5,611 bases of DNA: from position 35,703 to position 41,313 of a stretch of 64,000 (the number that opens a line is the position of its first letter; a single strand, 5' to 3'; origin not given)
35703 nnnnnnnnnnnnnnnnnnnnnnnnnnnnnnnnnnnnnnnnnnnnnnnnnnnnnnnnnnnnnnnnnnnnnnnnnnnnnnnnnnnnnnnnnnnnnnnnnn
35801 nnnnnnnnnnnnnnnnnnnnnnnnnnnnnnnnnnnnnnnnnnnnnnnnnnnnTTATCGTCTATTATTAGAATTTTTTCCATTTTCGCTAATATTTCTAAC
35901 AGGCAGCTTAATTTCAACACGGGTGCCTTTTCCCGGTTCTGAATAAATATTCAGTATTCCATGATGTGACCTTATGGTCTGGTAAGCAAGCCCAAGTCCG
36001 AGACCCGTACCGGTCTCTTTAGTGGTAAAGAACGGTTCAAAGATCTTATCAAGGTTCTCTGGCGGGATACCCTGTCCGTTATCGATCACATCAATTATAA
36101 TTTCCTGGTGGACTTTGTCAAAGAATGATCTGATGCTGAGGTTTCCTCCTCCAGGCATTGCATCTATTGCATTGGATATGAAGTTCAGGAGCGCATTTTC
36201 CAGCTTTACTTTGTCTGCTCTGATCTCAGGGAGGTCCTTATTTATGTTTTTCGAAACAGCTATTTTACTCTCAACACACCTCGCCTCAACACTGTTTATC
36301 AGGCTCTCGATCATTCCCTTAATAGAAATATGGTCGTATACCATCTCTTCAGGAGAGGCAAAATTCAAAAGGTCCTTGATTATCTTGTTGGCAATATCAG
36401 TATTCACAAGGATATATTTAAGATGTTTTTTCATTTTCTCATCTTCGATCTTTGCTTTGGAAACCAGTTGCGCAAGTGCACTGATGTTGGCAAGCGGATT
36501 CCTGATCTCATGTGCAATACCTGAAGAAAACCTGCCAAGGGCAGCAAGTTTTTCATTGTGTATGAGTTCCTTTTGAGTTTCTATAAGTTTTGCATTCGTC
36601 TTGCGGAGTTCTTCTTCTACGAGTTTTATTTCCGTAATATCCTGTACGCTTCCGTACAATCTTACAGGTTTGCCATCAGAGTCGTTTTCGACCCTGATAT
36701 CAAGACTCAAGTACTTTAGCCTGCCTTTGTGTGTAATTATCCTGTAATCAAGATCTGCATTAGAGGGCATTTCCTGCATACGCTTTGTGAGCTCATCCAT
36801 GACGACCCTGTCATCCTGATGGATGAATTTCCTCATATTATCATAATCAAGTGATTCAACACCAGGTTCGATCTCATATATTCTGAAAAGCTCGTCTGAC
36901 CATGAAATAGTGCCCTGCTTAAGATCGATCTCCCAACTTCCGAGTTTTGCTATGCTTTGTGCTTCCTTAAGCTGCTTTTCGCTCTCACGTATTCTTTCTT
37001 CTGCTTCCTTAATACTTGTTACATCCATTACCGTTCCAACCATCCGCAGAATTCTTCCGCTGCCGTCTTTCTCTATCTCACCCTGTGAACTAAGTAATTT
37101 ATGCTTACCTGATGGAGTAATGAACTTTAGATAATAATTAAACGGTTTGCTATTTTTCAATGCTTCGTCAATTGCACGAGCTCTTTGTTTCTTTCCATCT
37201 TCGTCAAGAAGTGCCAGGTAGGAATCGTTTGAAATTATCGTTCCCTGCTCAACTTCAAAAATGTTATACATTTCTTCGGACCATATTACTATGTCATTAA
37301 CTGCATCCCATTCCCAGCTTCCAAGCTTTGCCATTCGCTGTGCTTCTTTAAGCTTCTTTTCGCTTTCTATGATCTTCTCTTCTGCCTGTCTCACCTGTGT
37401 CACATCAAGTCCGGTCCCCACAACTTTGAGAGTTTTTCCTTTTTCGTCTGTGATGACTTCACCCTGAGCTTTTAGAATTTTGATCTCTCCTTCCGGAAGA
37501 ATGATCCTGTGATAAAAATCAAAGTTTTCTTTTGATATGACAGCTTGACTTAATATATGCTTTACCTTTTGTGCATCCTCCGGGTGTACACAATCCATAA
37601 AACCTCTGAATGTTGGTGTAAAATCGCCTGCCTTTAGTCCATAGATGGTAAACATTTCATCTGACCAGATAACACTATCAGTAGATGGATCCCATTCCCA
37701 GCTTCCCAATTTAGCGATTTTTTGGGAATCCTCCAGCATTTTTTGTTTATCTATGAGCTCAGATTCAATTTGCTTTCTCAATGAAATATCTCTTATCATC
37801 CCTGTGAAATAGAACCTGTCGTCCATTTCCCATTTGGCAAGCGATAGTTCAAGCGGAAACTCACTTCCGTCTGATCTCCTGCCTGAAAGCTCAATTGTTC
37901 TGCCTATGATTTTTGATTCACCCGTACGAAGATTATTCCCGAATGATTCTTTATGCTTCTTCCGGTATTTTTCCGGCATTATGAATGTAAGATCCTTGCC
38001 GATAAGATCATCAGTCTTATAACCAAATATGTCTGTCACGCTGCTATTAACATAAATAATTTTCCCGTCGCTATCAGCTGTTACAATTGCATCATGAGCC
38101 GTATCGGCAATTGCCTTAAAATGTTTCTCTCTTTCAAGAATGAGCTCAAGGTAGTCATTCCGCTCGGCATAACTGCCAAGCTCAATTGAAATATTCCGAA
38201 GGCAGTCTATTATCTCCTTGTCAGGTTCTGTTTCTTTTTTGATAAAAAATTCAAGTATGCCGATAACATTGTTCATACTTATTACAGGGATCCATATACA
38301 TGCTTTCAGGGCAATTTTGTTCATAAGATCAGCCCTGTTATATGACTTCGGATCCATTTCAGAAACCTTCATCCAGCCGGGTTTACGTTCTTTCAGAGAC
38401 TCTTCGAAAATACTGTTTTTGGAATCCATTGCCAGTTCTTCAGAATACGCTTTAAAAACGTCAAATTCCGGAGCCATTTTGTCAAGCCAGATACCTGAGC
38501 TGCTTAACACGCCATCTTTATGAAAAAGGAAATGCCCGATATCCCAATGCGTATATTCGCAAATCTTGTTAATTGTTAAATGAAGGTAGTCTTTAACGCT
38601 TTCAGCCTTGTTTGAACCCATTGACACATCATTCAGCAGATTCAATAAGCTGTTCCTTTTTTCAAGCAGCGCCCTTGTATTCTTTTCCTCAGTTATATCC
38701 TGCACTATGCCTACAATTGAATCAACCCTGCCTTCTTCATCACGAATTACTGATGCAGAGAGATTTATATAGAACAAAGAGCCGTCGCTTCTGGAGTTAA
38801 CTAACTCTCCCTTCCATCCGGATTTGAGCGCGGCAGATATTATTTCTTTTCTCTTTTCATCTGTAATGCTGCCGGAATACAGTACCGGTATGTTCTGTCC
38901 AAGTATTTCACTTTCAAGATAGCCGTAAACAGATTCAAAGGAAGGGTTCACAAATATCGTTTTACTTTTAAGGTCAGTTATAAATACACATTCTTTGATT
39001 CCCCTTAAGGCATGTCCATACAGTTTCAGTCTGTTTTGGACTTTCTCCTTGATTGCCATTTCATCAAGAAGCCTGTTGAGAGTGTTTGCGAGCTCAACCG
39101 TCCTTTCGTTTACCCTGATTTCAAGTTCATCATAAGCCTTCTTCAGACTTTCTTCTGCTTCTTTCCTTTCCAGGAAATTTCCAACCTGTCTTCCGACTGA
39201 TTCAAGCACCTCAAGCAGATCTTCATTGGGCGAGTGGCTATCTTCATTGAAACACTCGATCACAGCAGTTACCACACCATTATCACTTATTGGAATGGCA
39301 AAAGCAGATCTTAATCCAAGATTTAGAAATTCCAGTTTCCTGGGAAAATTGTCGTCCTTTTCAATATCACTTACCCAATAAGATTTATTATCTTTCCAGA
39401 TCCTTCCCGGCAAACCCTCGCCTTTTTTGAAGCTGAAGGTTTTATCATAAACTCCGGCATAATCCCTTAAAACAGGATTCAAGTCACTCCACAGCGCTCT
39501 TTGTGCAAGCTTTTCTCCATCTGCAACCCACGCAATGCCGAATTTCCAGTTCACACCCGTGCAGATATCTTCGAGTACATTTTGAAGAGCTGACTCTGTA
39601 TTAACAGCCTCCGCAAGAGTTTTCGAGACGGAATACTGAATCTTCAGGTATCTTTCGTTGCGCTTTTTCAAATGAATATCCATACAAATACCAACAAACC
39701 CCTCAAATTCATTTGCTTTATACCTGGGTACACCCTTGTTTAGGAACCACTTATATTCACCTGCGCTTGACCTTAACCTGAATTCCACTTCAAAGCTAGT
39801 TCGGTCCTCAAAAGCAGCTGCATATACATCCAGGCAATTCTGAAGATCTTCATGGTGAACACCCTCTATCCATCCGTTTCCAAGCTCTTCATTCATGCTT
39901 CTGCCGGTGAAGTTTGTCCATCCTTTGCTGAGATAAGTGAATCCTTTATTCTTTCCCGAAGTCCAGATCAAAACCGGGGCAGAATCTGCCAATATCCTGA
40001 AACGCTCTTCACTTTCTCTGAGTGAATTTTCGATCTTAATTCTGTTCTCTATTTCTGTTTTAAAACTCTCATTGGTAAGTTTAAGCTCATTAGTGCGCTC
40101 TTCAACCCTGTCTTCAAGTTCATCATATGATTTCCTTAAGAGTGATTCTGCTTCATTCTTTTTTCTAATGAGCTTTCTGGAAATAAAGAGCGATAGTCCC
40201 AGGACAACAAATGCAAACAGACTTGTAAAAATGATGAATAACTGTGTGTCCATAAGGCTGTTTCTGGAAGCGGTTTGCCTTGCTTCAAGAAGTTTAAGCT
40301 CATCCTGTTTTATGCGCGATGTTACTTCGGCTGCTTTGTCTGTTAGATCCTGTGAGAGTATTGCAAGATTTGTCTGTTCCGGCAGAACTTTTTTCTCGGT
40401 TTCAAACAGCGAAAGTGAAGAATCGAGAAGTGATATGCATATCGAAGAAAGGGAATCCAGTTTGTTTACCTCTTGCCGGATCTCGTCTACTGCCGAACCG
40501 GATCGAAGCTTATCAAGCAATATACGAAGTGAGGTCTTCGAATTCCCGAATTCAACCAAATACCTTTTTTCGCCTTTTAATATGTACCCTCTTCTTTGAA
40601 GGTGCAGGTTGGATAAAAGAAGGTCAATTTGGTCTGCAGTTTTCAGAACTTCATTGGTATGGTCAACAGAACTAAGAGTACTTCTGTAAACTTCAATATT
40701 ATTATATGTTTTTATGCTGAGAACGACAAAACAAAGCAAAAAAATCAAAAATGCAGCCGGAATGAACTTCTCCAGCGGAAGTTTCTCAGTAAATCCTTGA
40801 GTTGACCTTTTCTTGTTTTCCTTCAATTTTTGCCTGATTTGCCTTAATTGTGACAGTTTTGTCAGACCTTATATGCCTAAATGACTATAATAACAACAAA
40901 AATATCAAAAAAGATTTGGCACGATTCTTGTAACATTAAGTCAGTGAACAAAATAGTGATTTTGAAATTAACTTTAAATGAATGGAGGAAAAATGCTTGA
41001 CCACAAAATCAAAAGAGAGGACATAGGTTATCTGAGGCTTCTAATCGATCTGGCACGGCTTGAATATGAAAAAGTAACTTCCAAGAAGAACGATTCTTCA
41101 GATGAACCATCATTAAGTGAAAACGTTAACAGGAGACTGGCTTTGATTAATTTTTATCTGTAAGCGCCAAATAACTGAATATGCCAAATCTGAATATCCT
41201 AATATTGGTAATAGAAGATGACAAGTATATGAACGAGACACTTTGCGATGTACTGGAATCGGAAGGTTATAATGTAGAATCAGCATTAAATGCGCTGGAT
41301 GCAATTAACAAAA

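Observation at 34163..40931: Two sigma-54-type promoters with a shared upstream 17-mer bracket the giant kinase / NtrC-type activator pair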

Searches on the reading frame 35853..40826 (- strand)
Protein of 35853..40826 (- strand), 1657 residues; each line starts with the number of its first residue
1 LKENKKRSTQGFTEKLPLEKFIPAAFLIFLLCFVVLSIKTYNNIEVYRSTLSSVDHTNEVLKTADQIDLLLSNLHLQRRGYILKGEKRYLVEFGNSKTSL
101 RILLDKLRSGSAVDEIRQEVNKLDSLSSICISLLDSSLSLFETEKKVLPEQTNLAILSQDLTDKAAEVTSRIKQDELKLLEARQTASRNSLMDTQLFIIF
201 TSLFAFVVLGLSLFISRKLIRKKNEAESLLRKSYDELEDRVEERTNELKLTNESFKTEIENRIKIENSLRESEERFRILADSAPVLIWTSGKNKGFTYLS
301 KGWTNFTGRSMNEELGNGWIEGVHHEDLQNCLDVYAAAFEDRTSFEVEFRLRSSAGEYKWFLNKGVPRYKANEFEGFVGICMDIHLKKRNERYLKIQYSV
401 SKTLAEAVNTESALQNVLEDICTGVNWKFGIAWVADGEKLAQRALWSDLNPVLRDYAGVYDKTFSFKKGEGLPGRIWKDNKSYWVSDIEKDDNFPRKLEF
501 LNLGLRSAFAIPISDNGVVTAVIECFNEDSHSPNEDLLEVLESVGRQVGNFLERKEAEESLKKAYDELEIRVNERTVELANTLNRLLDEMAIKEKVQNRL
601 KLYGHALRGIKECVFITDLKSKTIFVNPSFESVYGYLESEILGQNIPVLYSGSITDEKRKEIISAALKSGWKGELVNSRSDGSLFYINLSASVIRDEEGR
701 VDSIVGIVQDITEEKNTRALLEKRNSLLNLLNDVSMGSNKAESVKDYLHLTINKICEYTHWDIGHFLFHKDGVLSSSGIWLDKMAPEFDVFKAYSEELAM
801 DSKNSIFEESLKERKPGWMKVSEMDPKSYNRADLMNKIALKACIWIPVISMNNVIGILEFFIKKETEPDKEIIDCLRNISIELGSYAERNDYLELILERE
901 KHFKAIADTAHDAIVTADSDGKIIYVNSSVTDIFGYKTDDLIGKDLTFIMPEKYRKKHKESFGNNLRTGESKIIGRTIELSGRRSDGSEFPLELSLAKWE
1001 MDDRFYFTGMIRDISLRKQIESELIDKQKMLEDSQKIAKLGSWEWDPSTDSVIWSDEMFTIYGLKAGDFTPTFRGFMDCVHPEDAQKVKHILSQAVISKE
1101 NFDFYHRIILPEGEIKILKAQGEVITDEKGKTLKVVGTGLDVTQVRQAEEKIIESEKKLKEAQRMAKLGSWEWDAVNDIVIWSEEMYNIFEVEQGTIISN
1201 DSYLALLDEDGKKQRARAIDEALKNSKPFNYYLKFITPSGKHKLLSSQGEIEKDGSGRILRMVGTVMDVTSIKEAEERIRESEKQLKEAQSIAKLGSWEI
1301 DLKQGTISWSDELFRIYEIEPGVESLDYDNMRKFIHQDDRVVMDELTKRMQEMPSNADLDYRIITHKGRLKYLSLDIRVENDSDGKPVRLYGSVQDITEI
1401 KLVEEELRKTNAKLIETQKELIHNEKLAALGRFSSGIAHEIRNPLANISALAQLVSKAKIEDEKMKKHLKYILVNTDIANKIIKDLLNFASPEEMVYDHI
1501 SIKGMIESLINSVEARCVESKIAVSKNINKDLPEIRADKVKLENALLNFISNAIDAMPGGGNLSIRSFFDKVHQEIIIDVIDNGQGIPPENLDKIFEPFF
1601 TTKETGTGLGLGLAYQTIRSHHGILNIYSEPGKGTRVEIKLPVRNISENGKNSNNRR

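Call 4: search_protein_families(library=pfam, proteins=[window:35853-40826:-])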
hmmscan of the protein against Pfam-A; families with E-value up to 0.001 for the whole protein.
window:35853-40826:- (1657 aa): 14 families
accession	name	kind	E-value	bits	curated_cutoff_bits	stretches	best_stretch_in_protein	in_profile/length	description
PF08447.18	PAS_3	-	1.2e-66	221.5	25.6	5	1053-1138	3-88/89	PAS fold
PF00989.32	PAS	-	1.7e-47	160.5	22.6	3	902-1014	2-113/113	PAS fold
PF13426.13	PAS_9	-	4.2e-45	152.7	27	2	612-713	2-103/103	PAS domain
PF02518.31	HATPase_c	-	1.5e-24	87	26.4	1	1538-1644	2-110/111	Histidine kinase-, DNA gyrase B-, and HSP90-like ATPase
PF08448.16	PAS_4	-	7.9e-21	74.8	23.1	2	610-715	4-109/110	PAS fold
PF13185.12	GAF_2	-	1.7e-17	64.4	28.6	1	410-553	4-136/136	GAF domain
PF13188.13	PAS_8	-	5.9e-15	55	21.8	1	902-954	2-55/65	PAS domain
PF00512.31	HisKA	-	1.2e-12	48.1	26.9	1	1430-1493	2-64/66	His Kinase A (phospho-acceptor) domain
PF05227.19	CHASE3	-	1.6e-11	44.7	28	1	52-185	3-137/138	CHASE3 domain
PF01590.32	GAF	-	1.6e-08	35.6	22.4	1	410-550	2-131/133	GAF domain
PF14215.12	bHLH-MYC_N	-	5.1e-08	33.8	30.2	0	462-519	101-159/181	bHLH-MYC and R2R3-MYB transcription factors N-terminal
PF24820.1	Diguanyl_cycl_sensor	-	2.2e-06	28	28.1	1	911-1004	6-101/109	Diguanylate cyclase-like sensor domain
PF22922.2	GAF_NLP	-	4.7e-05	23.4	24.1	0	787-881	68-165/175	NLP protein GAF domain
PF13589.12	HATPase_c_3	-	0.00022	21.7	25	0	1541-1604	2-62/137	Histidine kinase-, DNA gyrase B-, and HSP90-like ATPase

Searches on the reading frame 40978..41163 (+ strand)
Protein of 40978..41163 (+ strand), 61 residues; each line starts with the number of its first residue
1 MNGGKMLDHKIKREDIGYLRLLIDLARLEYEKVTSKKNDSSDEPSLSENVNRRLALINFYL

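Call 4: search_protein_families(library=pfam, proteins=[window:40978-41163:+])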
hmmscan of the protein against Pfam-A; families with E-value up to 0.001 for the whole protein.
window:40978-41163:+ (61 aa): 0 families

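Call 45: search_protein_families(library=pfam, proteins=[window:40993-41163:+], max_evalue=0.01)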
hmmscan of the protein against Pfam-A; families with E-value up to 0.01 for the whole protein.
window:40993-41163:+ (56 aa): 0 families
